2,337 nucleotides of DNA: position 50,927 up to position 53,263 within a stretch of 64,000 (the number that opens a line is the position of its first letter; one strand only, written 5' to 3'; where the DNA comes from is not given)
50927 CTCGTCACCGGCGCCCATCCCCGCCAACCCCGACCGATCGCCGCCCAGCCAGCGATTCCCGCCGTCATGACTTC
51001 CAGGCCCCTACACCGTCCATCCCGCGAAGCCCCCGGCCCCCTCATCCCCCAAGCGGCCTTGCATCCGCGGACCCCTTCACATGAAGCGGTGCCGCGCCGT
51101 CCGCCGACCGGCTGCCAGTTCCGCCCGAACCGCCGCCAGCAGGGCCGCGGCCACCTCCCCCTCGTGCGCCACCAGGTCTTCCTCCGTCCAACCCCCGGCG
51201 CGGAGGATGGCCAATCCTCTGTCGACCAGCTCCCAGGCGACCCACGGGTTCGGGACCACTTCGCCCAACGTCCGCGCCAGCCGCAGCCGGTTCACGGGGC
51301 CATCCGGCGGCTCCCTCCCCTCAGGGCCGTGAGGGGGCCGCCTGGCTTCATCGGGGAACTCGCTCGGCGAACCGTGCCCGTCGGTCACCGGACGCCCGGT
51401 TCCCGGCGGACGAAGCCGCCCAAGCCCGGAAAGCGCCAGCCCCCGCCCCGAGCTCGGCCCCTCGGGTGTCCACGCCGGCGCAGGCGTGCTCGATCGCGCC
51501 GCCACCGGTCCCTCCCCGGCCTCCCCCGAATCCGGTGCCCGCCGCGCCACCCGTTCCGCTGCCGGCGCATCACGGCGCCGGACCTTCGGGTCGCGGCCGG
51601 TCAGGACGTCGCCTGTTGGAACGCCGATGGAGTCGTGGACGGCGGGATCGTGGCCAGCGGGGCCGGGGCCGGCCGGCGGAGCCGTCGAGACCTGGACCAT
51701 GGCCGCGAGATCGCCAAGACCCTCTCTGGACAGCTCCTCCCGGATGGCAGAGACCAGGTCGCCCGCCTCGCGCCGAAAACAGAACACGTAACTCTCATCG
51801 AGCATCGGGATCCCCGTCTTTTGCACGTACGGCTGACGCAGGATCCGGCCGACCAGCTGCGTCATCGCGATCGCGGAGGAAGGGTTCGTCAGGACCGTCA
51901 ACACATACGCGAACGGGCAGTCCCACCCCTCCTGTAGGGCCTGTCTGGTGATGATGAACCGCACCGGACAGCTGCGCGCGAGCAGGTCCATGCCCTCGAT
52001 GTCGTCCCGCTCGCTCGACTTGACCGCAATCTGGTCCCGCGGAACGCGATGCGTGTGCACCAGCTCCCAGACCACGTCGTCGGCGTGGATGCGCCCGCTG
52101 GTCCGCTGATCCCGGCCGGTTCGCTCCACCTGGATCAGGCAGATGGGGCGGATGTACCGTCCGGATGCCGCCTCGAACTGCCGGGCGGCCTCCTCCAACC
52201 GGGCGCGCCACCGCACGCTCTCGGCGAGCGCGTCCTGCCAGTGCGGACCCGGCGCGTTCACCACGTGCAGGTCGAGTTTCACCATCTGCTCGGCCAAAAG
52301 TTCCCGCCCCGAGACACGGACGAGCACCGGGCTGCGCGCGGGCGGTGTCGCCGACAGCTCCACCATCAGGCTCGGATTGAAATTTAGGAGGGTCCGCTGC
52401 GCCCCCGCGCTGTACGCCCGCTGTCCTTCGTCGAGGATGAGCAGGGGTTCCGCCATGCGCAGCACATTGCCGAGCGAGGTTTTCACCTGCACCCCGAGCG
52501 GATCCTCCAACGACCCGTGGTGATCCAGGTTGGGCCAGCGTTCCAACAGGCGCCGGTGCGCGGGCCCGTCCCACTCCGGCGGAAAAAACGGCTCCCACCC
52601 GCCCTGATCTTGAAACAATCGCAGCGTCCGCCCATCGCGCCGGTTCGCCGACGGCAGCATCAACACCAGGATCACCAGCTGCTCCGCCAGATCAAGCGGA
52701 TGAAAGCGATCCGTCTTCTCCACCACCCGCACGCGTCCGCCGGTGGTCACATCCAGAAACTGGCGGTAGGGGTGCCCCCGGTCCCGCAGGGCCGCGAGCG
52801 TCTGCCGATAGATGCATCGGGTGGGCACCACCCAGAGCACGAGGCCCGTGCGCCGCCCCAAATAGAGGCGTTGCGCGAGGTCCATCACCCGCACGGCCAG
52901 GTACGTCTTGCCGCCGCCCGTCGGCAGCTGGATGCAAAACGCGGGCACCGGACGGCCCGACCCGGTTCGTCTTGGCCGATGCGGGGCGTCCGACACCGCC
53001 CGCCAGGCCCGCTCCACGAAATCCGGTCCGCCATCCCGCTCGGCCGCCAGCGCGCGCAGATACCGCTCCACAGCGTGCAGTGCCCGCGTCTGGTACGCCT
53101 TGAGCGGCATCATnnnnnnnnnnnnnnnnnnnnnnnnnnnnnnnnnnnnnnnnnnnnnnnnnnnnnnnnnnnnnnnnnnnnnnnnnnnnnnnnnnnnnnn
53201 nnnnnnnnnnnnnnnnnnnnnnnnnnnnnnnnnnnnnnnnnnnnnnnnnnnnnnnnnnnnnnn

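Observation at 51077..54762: Stand-alone MTase-helicase islet (Type III-like mod-res) inserted among housekeeping genes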

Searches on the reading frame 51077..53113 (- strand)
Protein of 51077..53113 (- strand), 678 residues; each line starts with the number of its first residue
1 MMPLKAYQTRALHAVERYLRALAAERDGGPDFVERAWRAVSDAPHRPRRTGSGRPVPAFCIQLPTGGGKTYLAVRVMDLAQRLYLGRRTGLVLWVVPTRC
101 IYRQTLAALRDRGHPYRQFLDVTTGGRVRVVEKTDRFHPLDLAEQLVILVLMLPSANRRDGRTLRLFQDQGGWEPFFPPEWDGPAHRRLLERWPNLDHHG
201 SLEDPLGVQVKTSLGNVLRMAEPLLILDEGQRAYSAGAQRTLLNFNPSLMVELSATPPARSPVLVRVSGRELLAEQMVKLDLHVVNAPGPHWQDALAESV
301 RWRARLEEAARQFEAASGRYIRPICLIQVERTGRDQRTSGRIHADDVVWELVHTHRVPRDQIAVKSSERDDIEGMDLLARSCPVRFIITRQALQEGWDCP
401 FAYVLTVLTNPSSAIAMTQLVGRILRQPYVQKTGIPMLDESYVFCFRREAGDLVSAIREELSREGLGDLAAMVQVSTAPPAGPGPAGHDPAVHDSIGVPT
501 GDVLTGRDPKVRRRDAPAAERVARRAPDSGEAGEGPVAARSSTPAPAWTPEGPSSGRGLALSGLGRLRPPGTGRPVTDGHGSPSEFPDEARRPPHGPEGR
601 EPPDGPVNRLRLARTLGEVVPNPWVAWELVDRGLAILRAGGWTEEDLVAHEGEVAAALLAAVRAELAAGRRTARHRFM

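Call 3: search_protein_families(library=pfam, proteins=[window:51077-53113:-], max_evalue=0.01)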
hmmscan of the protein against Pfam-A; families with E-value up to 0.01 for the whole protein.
window:51077-53113:- (678 aa): 2 families
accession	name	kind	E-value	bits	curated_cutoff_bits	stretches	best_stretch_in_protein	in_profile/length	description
PF04851.21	ResIII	-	3.3e-10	40.5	22.5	1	2-258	2-163/164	Type III restriction enzyme, res subunit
PF00270.35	DEAD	-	7.3e-05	23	26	1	60-127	18-83/167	DEAD/DEAH box helicase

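Call 4: search_protein_families(library=padloc, proteins=[window:51077-53113:-], max_evalue=0.01)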
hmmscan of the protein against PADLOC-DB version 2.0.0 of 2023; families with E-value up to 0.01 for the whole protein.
window:51077-53113:- (678 aa): 7 families
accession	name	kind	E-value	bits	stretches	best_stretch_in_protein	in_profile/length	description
PDLC03653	REase_III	-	6.1e-125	416.4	1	40-478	71-520/883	Type III restriction enzyme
PDLC03650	REase_III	-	2.2e-55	186.5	1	1-441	1-435/898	Type III restriction enzyme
PDLC03647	REase_III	-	3.7e-09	33.3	1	377-434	500-556/989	Type III restriction enzyme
PDLC03648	REase_III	-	1.4e-08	31.3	1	318-443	245-370/871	Type III restriction enzyme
PDLC03649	REase_III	-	5.1e-06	22.7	1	377-431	488-541/973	Type III restriction enzyme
PDLC04531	PDC-M23B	-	0.0012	15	1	58-111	315-367/1060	-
PDLC03652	REase_III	-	0.0094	12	0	384-429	345-390/809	Type III restriction enzyme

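Call 5: search_protein_families(library=ncbifam, proteins=[window:51077-53113:-], max_evalue=0.01)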
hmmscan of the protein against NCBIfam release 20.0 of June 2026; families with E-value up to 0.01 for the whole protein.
window:51077-53113:- (678 aa): 1 family
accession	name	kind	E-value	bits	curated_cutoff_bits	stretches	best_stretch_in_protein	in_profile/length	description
NF012027.0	PRK15483.1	equivalog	1.5e-06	26.4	564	1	382-442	500-559/986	type III restriction-modification system endonuclease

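Call 6: find_homologous_proteins(query=window:51077-53113:-, max_evalue=0.00001)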
Query window:51077-53113:- (678 aa): 7217 proteins with E <= 0.00001 among 8000 candidates; the best 120 are listed.
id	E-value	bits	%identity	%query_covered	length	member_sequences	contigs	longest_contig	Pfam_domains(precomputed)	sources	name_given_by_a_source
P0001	0.0e+0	1537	100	100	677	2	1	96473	PF04851.22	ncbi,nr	ncbi:MAG: DEAD/DEAH box helicase family protein [Alicyclobacillus sp.]|nr:DEAD/DEAH box helicase fam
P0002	1.5e-243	828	61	100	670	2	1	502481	PF00270.36,PF04851.22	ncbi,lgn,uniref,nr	ncbi:DEAD/DEAH box helicase family protein [Alicyclobacillus macrosporangiidus]|uniref:Type III rest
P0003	1.5e-236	805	61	98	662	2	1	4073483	PF00270.36,PF04851.22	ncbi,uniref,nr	ncbi:DEAD/DEAH box helicase [Alicyclobacillus macrosporangiidus]|uniref:DEAD/DEAH box helicase n=1 T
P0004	1.3e-199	683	51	98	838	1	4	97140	PF04851.22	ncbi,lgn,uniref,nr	ncbi:DEAD/DEAH box helicase [Alicyclobacillus herbarius]|uniref:DEAD/DEAH box helicase n=1 Tax=Alicy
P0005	8.3e-199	681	62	71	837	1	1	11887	PF04851.22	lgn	-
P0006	1.9e-198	679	60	70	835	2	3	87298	PF04851.22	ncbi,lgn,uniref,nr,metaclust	ncbi:DEAD/DEAH box helicase [Alicyclobacillus acidocaldarius]|uniref:Type III restriction protein re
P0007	4.3e-198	678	49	98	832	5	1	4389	PF04851.22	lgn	-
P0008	1.2e-197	677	52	98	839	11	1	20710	PF04851.22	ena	-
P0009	2.0e-197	676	51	98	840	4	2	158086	PF04851.22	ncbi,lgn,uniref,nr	ncbi:MAG: restriction endonuclease subunit R [Sulfobacillus acidophilus]|uniref:Restriction endonucl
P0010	2.0e-196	673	50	98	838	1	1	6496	PF00270.36,PF04851.22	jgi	jgi:type III restriction enzyme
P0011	2.7e-195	669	61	71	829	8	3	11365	PF04851.22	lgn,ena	-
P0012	3.9e-195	668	51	94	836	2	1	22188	PF04851.22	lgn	-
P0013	2.1e-193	663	50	98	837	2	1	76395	PF00270.36,PF04851.22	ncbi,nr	ncbi:MAG: DEAD/DEAH box helicase family protein [Alicyclobacillus sp.]|nr:DEAD/DEAH box helicase fam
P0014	5.1e-191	655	60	71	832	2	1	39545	PF00270.36,PF04851.22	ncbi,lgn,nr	ncbi:DEAD/DEAH box helicase family protein [Alicyclobacillus ferrooxydans]|nr:DEAD/DEAH box helicase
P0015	1.0e-190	654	50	98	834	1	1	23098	PF04851.22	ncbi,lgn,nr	ncbi:MAG: DEAD/DEAH box helicase family protein [Firmicutes bacterium]|nr:DEAD/DEAH box helicase fam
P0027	1.2e-167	578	53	71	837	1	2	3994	PF00270.36,PF27151.1,PF04851.22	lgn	-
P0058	6.7e-165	569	53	70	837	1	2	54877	PF00270.36,PF27151.1,PF04851.22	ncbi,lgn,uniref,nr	ncbi:DEAD/DEAH box helicase [Fictibacillus barbaricus]|uniref:DEAD/DEAH box helicase family protein 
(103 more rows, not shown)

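Call 9: find_encoding_contigs(protein=P0002, flank=10000, max_places=4)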
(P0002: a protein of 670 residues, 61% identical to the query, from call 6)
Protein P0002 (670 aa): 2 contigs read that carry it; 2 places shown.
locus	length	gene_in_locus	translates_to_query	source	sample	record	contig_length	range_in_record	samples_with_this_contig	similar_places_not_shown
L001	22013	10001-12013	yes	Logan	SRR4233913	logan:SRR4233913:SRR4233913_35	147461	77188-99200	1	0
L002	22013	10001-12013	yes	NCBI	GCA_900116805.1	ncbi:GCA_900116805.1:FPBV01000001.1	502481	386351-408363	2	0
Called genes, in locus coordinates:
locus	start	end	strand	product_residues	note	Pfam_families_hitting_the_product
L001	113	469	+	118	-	PF13473:Cupredoxin_1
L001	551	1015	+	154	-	PF02566:OsmC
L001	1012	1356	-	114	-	PF11969:DcpS_C, PF01230:HIT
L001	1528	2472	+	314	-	PF01063:Aminotran_4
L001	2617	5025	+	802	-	PF02737:3HCDH_N, PF00725:3HCDH, PF00378:ECH_1, PF16113:ECH_2 (weak)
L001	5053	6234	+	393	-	PF00108:Thiolase_N, PF00109:ketoacyl-synt (weak), PF02803:Thiolase_C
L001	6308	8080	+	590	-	PF02771:Acyl-CoA_dh_N, PF02770:Acyl-CoA_dh_M, PF00441:Acyl-CoA_dh_1, PF22924:ACOX_C_alpha1 (weak), PF08028:Acyl-CoA_dh_2, PF21263:Acyl-CoA-dh_C, PF21343:ACAD9-ACADV_C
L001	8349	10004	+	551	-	PF01555:N6_N4_Mtase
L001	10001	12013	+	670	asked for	PF04851:ResIII (weak), PF00270:DEAD (faint)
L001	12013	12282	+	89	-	PF10852:DUF2651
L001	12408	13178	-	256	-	PF01476:LysM, PF06725:3D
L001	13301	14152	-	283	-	PF01261:AP_endonuc_2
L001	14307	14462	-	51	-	-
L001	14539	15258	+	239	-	PF01551:Peptidase_M23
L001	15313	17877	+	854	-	PF01804:Penicil_amidase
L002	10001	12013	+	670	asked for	PF04851:ResIII (weak), PF00270:DEAD (faint)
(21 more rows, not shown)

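Call 10: find_encoding_contigs(protein=P0003, flank=10000, max_places=4)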
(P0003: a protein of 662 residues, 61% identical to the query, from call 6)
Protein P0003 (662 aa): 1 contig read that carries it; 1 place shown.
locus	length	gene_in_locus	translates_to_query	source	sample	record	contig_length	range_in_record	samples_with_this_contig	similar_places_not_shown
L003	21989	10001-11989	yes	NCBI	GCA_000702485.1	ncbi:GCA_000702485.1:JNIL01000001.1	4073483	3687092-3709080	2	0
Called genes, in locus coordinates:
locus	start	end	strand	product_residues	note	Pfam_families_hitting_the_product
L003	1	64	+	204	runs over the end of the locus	PF01569:PAP2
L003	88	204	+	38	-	-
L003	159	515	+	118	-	PF13473:Cupredoxin_1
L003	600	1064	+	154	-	PF02566:OsmC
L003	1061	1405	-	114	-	PF11969:DcpS_C, PF01230:HIT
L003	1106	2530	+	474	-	PF01063:Aminotran_4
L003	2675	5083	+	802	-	PF02737:3HCDH_N, PF00725:3HCDH, PF00378:ECH_1, PF16113:ECH_2 (weak)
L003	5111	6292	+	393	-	PF00108:Thiolase_N, PF00109:ketoacyl-synt (weak), PF02803:Thiolase_C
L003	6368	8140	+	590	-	PF02771:Acyl-CoA_dh_N, PF02770:Acyl-CoA_dh_M, PF00441:Acyl-CoA_dh_1, PF22924:ACOX_C_alpha1 (weak), PF08028:Acyl-CoA_dh_2, PF21263:Acyl-CoA-dh_C, PF21343:ACAD9-ACADV_C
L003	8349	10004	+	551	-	PF01555:N6_N4_Mtase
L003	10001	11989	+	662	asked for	PF04851:ResIII (weak), PF00270:DEAD (faint)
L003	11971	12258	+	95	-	PF10852:DUF2651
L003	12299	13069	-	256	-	PF01476:LysM, PF06725:3D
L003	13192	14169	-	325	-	PF01261:AP_endonuc_2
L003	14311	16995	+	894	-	PF01804:Penicil_amidase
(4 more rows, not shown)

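Call 16: search_protein_families(library=pfam, proteins=[P0004, P0027, P0058, P0002, P0003], max_evalue=0.1)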
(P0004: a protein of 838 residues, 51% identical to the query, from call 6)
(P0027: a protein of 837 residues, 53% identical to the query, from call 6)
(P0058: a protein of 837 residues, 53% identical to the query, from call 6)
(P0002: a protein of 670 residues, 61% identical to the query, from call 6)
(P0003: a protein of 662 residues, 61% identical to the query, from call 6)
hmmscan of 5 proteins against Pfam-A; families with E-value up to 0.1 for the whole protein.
P0004 (838 aa): 2 families
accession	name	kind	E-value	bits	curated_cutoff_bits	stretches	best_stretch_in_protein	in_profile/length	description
PF04851.21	ResIII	-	1.3e-13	51.6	22.5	1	2-268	2-163/164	Type III restriction enzyme, res subunit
PF00270.35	DEAD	-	0.00019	21.7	26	1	68-128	16-74/167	DEAD/DEAH box helicase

P0027 (837 aa): 4 families
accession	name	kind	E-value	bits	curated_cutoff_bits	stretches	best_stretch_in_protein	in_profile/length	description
PF04851.21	ResIII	-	4.5e-15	56.4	22.5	1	4-272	2-164/164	Type III restriction enzyme, res subunit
PF00270.35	DEAD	-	7.8e-06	26.2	26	1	71-138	16-81/167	DEAD/DEAH box helicase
PF10802.14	DUF2540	-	0.054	14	25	0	556-594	35-70/75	Protein of unknown function (DUF2540)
PF14336.11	GLUCM-like_C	-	0.06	13.2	27.9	0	257-354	70-152/291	D-glutamate cyclase-like, C-terminal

P0058 (837 aa): 2 families
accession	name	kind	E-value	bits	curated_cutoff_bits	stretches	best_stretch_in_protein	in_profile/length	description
PF04851.21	ResIII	-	1.7e-15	57.7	22.5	1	1-268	2-163/164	Type III restriction enzyme, res subunit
PF00270.35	DEAD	-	4e-07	30.3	26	1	68-135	16-81/167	DEAD/DEAH box helicase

P0002 (670 aa): 3 families
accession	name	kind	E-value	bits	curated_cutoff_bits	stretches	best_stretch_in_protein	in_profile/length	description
PF04851.21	ResIII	-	1.3e-09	38.6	22.5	1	36-128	20-83/164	Type III restriction enzyme, res subunit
PF00270.35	DEAD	-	5.8e-06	26.6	26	1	68-137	17-84/167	DEAD/DEAH box helicase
PF06243.16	PaaB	-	0.086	13.5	27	0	90-114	36-60/89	Phenylacetic acid degradation B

P0003 (662 aa): 3 families
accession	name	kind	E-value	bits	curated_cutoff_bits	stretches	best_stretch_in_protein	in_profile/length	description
PF04851.21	ResIII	-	4.2e-10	40.2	22.5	1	4-128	4-83/164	Type III restriction enzyme, res subunit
PF00270.35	DEAD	-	6.4e-06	26.4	26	1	68-136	17-83/167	DEAD/DEAH box helicase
PF06243.16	PaaB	-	0.034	14.8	27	1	90-114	36-60/89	Phenylacetic acid degradation B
